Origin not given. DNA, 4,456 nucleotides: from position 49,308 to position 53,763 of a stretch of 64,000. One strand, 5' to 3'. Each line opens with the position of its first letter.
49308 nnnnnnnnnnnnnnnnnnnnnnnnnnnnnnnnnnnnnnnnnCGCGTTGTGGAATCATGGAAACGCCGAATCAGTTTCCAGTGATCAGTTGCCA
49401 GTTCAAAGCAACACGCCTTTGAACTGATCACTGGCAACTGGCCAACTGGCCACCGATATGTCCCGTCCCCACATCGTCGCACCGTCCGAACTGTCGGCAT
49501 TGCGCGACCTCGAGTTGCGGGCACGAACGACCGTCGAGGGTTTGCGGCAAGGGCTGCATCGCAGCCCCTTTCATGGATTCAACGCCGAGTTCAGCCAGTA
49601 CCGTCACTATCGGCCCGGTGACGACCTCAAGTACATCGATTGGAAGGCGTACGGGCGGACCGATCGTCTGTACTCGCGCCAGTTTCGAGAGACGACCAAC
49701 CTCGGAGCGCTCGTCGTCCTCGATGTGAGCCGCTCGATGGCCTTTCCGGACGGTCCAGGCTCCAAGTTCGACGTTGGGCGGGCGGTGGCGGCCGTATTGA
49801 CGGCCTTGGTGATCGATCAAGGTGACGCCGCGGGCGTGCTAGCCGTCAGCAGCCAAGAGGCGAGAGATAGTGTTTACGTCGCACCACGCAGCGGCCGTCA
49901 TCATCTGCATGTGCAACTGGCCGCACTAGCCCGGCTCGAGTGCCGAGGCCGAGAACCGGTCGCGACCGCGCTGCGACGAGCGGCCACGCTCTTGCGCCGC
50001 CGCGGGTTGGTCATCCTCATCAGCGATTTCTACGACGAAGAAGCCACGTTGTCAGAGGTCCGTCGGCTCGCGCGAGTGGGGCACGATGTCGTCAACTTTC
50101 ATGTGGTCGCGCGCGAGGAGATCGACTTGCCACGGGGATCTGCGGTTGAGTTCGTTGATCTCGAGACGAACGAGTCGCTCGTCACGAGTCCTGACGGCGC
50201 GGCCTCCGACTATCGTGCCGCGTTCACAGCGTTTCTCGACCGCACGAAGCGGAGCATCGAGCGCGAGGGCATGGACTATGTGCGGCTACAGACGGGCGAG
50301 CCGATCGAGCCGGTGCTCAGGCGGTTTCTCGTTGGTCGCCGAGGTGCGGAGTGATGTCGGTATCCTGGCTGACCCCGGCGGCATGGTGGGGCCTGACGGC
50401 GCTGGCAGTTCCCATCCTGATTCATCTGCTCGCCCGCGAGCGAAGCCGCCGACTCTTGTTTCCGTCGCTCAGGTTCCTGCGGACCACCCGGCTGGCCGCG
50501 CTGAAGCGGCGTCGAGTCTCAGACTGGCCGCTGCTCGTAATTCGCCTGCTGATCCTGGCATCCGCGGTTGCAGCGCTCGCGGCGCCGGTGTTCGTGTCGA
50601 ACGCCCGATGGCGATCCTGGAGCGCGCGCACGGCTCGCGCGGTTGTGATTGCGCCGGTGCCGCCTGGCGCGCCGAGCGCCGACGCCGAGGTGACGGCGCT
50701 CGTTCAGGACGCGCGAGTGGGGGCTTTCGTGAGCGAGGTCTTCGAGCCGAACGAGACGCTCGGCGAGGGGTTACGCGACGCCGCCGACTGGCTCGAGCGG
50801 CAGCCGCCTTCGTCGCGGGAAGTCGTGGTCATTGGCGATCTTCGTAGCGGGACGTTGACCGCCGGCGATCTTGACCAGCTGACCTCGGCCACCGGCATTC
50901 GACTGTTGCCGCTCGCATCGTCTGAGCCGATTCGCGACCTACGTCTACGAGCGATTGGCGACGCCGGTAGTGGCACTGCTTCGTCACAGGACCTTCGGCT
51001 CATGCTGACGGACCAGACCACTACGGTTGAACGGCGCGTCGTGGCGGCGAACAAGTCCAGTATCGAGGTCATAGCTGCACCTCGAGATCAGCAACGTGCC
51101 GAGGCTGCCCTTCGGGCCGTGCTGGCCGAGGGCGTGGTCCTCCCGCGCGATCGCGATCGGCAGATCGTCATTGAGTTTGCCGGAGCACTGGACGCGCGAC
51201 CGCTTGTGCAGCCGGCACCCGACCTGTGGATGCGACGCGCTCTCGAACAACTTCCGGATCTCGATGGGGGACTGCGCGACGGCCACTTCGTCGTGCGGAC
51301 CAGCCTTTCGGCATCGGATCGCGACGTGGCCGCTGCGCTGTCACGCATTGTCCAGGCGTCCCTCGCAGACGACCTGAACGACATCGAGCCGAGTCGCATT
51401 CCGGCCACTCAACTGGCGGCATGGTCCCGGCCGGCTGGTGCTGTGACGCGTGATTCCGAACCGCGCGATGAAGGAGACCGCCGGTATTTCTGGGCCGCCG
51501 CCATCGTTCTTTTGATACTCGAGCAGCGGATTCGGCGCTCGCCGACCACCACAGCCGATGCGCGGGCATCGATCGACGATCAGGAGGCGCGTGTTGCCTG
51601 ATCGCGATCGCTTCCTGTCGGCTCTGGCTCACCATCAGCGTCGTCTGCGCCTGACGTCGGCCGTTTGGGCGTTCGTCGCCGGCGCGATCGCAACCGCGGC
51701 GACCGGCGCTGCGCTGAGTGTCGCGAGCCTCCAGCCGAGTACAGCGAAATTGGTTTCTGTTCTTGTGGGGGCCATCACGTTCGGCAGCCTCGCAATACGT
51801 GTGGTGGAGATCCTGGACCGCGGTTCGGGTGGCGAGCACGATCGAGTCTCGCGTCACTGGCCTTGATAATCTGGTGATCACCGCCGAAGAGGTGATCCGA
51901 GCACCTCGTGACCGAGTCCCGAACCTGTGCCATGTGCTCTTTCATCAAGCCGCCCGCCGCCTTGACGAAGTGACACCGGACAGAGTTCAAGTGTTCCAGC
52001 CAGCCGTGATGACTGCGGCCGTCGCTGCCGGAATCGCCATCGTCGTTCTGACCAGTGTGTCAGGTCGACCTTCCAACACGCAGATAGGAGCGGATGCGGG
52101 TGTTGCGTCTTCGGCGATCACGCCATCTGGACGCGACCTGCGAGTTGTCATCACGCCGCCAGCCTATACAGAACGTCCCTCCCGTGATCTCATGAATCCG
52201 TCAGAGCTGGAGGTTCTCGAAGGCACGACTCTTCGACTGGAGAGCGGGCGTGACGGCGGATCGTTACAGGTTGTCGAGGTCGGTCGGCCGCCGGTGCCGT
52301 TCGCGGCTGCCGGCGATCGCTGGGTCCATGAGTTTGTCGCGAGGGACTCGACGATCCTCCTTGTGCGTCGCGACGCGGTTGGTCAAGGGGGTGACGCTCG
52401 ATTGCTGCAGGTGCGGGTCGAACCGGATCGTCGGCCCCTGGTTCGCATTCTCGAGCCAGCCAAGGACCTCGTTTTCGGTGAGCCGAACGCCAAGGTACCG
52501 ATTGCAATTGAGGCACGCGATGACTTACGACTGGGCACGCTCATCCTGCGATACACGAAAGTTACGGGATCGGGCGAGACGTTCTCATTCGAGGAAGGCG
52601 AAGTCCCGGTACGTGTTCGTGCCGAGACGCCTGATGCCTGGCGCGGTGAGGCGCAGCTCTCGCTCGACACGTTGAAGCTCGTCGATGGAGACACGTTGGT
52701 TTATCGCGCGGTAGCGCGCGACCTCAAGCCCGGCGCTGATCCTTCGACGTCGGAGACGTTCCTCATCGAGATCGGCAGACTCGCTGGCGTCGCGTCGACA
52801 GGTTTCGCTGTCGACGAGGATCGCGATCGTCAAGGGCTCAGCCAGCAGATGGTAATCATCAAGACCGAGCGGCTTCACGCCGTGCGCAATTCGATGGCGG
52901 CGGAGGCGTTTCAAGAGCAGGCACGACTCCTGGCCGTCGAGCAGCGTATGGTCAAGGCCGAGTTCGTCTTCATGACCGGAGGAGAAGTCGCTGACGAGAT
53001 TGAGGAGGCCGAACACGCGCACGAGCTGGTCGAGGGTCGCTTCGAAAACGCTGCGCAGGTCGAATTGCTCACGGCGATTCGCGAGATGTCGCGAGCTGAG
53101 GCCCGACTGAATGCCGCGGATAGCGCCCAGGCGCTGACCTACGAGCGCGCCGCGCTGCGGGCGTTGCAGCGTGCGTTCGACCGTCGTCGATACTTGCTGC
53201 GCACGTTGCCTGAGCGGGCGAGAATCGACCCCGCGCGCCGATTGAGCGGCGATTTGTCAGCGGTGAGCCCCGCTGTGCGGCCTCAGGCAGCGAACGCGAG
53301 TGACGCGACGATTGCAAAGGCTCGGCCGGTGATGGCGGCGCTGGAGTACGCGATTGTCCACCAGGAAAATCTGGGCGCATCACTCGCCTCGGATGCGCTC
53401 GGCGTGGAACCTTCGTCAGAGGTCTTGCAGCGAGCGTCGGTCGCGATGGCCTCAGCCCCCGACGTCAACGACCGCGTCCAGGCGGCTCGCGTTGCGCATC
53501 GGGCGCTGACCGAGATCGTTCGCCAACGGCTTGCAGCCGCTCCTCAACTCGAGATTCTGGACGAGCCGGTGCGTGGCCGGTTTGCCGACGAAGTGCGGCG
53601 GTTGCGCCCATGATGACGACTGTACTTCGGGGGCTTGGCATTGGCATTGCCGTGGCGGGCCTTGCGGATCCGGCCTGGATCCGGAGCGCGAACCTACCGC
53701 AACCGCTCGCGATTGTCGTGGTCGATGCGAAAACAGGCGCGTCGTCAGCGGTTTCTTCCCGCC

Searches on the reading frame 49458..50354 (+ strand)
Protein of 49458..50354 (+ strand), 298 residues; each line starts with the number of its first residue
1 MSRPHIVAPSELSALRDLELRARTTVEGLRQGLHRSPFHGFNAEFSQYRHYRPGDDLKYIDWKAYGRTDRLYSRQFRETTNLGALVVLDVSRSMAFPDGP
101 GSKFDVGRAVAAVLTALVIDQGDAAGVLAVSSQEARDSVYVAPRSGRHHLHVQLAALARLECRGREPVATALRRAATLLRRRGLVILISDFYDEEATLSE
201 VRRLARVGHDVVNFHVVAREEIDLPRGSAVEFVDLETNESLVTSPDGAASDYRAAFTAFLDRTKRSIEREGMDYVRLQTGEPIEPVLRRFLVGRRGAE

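Call 8: search_protein_families(library=pfam, proteins=[window:49458-50354:+], max_evalue=0.001)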
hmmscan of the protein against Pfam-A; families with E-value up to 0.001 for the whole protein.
window:49458-50354:+ (298 aa): 3 families
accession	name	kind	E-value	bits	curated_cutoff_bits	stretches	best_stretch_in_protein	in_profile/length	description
PF01882.25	DUF58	-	5.1e-40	137.4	23.4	1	47-252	1-206/216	Protein of unknown function DUF58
PF13519.12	VWA_2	-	3.2e-08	34.6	27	1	85-191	2-106/107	von Willebrand factor type A domain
PF05762.20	VWA_CoxE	-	5e-05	23.3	26.4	0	167-217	131-185/222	VWA domain containing CoxE-like protein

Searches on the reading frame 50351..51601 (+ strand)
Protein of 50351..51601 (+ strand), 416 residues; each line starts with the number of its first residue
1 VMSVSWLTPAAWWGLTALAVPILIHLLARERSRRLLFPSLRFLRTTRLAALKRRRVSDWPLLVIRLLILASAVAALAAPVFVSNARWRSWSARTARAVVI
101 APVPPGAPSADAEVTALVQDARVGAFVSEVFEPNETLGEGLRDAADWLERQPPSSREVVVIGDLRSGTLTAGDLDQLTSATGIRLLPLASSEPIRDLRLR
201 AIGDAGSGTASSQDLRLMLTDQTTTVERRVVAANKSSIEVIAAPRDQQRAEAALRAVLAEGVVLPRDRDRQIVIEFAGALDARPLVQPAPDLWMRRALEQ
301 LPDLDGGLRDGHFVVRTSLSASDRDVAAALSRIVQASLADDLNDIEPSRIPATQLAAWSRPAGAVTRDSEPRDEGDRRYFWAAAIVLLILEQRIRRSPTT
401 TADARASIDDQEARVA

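Call 8: search_protein_families(library=pfam, proteins=[window:50351-51601:+], max_evalue=0.001)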
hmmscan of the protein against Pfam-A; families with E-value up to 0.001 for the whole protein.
window:50351-51601:+ (416 aa): 1 family
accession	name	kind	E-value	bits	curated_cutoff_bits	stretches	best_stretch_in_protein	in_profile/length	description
PF07584.16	BatA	-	3.6e-13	50.2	25.9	1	2-79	1-77/77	Aerotolerance regulator N-terminal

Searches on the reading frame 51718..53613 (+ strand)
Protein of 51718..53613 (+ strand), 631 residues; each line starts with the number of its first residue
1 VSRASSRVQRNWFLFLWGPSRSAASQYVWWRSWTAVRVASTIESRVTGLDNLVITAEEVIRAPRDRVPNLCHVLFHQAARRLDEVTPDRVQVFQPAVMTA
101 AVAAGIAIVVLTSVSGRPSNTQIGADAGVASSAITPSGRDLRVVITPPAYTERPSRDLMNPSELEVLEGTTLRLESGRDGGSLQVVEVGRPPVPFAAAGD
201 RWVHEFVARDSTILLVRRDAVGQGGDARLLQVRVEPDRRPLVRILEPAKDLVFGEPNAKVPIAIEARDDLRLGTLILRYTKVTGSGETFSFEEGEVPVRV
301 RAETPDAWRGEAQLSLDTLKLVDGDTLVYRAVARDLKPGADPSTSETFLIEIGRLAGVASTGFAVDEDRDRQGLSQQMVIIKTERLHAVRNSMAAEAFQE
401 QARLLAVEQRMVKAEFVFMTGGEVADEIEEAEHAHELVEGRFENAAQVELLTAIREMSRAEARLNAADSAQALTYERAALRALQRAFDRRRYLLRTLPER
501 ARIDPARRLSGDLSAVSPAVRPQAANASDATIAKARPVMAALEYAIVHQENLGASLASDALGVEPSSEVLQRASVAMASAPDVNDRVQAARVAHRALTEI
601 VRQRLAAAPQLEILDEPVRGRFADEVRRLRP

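Call 40: search_protein_families(library=pfam, proteins=[window:51718-53613:+], max_evalue=0.00001)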
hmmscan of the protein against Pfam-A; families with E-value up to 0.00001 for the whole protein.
window:51718-53613:+ (631 aa): 1 family
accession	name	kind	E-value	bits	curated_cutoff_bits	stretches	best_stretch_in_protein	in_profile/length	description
PF13779.11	DUF4175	-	3.1e-09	35.9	27.3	1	103-274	148-316/825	Domain of unknown function (DUF4175)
